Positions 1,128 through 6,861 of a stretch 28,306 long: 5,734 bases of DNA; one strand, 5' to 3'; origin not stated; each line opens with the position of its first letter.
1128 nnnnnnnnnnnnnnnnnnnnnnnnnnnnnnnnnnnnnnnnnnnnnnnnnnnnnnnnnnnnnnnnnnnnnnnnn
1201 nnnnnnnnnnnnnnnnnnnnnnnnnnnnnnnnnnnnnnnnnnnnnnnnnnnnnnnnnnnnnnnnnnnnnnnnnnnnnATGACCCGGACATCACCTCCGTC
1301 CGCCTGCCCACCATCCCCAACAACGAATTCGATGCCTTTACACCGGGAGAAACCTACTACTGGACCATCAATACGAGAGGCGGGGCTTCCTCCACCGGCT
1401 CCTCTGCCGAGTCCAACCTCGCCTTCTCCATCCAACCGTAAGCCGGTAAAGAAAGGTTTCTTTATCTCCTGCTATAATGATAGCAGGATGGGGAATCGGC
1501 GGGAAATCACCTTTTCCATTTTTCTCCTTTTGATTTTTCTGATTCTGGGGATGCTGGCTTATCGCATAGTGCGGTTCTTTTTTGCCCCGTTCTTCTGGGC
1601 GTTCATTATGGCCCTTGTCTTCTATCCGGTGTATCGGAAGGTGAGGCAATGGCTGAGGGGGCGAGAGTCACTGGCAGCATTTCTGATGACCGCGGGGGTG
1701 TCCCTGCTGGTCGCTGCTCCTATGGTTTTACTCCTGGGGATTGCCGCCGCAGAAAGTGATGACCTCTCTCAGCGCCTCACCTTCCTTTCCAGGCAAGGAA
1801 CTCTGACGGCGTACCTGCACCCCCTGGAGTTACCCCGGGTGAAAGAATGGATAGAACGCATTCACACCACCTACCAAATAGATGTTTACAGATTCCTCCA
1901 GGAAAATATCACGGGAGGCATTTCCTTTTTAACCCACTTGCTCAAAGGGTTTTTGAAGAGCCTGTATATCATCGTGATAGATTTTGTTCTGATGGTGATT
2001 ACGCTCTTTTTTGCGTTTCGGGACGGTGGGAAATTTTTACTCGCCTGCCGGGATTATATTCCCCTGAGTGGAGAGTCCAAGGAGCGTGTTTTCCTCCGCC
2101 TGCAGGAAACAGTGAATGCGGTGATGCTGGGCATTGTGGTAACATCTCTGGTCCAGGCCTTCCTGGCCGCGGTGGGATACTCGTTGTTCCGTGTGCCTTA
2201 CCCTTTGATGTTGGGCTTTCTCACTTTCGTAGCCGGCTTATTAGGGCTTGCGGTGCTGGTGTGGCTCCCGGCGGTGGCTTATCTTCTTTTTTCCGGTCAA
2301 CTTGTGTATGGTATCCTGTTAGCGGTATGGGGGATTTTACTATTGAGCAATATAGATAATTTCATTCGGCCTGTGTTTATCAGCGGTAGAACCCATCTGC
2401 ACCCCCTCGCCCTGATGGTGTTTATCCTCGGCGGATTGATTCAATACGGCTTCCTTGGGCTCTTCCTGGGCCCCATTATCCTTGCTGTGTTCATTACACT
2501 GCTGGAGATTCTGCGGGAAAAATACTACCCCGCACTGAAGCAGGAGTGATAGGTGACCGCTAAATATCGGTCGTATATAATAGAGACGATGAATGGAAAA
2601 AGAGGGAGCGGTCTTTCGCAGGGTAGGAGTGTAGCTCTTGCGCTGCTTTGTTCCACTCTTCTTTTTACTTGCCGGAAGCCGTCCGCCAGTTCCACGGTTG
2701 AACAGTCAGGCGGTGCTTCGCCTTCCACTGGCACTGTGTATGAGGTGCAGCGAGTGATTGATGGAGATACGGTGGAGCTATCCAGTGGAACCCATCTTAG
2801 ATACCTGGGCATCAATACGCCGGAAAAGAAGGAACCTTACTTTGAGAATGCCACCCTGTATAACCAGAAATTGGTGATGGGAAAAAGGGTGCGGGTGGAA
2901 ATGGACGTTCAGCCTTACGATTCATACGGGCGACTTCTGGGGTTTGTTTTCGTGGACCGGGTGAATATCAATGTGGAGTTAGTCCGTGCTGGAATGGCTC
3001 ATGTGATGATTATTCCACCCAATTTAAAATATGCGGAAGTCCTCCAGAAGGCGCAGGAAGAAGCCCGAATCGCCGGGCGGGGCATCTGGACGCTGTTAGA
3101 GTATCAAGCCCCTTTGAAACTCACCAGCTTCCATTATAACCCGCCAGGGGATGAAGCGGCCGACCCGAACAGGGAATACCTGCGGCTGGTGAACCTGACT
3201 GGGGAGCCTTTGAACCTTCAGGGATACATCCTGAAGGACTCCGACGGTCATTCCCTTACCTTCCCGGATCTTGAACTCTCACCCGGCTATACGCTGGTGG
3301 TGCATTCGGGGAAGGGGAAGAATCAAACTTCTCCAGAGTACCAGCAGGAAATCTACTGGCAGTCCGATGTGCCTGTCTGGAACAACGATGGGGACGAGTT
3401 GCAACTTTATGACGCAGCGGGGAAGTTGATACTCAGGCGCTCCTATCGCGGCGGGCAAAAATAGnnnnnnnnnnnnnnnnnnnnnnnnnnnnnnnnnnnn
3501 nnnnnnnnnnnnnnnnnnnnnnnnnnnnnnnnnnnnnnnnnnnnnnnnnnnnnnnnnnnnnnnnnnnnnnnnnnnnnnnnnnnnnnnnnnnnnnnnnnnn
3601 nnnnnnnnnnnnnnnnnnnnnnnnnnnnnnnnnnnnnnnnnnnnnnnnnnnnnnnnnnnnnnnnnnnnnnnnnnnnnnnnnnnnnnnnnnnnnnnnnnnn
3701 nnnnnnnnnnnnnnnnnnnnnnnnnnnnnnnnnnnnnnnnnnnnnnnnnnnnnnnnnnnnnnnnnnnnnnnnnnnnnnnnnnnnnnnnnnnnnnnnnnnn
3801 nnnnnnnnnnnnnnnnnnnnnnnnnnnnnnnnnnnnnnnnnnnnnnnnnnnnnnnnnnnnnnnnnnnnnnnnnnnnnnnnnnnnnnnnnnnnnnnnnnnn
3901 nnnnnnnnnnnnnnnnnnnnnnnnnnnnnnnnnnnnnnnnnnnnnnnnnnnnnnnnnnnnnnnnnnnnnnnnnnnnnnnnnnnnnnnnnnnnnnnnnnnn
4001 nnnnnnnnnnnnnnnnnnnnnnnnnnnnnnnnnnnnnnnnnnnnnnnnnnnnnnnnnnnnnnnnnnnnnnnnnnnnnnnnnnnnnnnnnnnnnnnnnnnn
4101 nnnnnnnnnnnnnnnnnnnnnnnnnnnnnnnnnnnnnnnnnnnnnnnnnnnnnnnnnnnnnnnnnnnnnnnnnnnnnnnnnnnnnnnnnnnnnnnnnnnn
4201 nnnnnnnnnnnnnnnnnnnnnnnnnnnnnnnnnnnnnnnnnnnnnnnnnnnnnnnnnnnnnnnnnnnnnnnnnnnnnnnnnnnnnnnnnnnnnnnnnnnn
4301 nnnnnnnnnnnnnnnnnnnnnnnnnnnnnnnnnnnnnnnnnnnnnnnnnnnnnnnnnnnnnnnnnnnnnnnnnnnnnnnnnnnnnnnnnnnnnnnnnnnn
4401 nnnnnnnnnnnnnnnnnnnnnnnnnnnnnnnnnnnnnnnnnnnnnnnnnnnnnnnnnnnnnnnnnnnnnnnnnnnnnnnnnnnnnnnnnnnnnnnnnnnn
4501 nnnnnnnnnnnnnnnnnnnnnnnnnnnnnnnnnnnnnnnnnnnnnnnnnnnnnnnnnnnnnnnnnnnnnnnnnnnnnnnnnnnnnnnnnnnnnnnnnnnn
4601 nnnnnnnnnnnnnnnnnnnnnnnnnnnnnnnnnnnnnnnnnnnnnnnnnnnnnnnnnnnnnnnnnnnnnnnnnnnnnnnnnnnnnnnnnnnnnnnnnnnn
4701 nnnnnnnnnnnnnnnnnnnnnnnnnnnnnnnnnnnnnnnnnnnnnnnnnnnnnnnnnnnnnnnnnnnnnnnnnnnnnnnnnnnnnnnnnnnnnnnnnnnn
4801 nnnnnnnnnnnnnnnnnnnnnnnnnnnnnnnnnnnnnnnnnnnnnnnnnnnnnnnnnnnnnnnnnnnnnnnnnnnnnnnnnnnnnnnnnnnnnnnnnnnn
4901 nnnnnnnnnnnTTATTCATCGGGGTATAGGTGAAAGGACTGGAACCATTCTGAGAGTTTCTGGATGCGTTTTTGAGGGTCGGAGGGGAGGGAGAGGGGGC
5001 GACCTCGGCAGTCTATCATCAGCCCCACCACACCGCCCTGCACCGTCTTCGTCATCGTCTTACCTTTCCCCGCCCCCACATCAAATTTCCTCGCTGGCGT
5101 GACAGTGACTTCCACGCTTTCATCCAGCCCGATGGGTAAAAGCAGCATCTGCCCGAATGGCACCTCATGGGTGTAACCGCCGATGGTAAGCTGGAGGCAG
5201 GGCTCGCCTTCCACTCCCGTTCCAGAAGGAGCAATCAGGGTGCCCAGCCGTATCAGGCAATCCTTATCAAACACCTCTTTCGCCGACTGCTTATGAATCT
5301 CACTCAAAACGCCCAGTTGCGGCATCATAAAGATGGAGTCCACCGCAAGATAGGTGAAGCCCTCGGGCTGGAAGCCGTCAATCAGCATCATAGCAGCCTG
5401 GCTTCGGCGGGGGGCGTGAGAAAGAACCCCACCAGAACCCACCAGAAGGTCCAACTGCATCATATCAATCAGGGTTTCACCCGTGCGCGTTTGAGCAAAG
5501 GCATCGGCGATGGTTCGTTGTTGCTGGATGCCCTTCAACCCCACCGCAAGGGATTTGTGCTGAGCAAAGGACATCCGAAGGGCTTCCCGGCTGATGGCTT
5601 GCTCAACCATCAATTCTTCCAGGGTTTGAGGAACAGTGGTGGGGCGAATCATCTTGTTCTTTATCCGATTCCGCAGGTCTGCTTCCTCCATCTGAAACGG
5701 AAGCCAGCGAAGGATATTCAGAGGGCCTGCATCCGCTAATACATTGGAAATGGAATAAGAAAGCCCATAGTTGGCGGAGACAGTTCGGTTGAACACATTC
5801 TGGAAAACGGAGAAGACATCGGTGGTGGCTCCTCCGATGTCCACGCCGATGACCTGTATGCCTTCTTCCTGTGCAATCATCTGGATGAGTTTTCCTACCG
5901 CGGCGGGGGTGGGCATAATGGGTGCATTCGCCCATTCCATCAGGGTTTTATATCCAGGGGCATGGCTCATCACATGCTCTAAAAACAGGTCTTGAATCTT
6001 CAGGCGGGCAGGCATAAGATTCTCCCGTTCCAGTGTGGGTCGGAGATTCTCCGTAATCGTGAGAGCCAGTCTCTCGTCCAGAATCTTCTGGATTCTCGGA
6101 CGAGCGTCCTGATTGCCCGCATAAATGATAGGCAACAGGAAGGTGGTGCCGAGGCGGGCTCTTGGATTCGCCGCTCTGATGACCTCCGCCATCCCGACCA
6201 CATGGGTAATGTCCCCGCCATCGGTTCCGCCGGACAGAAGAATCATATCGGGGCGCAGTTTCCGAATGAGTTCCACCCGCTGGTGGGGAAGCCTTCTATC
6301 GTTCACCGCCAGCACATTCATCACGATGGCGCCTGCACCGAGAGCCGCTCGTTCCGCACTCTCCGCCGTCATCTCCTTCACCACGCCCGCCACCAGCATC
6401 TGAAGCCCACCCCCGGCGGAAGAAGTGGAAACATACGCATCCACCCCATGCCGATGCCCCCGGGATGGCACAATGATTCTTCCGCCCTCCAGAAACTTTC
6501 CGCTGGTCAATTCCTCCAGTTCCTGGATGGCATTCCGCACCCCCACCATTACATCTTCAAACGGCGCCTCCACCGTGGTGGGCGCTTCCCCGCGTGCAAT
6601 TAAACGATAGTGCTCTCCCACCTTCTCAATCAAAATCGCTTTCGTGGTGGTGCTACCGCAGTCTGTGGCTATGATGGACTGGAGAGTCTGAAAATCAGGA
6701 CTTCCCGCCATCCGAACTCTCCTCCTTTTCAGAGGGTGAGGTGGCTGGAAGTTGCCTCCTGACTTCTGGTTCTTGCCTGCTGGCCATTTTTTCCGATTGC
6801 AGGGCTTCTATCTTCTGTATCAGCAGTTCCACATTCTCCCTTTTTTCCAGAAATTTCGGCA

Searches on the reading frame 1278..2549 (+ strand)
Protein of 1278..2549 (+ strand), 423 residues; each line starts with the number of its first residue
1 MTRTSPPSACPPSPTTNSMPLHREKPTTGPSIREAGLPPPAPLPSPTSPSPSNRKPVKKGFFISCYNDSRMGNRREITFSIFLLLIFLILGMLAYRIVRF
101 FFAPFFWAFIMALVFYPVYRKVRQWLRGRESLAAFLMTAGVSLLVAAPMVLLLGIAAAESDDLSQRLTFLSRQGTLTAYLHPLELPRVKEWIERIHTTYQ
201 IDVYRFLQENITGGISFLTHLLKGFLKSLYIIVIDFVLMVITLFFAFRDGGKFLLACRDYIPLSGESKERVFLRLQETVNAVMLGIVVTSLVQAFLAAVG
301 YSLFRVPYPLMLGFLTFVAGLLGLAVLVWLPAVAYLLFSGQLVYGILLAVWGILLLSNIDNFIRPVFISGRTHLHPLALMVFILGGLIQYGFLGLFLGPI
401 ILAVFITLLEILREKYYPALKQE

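Call 9: search_protein_families(library=ncbifam, proteins=[window:1278-2549:+], max_evalue=0.00001)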
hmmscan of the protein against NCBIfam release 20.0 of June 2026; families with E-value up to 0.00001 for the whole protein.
window:1278-2549:+ (423 aa): 2 families
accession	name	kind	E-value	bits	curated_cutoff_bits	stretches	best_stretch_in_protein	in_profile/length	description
NF008216.0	PRK10983.1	equivalog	1.6e-34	119.7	305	1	74-410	7-342/370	AI-2E family transporter YdiK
TIGR02872.1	spore_ytvI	equivalog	7e-19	68.4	198.15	1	81-408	3-335/341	sporulation integral membrane protein YtvI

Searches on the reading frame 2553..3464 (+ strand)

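Call 9: search_protein_families(library=ncbifam, proteins=[window:2553-3464:+], max_evalue=0.00001)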
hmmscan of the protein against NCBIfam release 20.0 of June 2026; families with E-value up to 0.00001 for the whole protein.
window:2553-3464:+ (303 aa): 2 families
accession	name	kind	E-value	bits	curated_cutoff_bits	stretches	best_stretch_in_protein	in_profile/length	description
NF047694.1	TnucaseNucIStaph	equivalog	4.9e-21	75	250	1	57-179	41-174/175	thermonuclease NucI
NF047969.1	CaNuclEcnA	equivalog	8.4e-12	45.3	180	1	98-180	67-149/151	calcium-activated nuclease EcnA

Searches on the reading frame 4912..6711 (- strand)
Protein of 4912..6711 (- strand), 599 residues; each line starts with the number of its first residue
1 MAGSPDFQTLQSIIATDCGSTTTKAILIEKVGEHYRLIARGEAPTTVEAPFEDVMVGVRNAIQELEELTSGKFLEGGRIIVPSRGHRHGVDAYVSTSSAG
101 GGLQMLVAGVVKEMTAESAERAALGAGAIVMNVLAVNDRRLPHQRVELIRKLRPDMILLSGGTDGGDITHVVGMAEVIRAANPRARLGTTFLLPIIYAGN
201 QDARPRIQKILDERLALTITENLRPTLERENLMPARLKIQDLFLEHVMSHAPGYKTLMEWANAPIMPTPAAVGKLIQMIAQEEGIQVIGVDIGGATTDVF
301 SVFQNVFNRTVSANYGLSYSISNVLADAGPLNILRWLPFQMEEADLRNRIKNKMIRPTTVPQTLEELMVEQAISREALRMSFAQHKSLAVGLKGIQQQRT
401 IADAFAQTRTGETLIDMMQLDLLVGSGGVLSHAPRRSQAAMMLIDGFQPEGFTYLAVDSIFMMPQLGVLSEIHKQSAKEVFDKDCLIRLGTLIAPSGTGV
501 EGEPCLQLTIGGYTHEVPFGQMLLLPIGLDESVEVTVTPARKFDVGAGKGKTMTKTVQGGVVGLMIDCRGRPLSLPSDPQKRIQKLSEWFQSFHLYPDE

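Call 9: search_protein_families(library=ncbifam, proteins=[window:4912-6711:-], max_evalue=0.00001)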
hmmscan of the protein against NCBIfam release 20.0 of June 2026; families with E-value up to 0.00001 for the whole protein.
window:4912-6711:- (599 aa): 3 families
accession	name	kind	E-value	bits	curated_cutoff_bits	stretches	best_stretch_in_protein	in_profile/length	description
NF040745.1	accessory_GlmL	equivalog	4.2e-70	236.8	475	1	14-483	2-455/459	methylaspartate mutase accessory protein GlmL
NF040744.1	ornith_Or-4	equivalog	8.8e-63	212.5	600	1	13-483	3-445/448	GlmL-related ornithine degradation protein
TIGR01319.1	glmL_fam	subfamily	3.3e-50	171.3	204.05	1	17-471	2-441/456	GlmL family protein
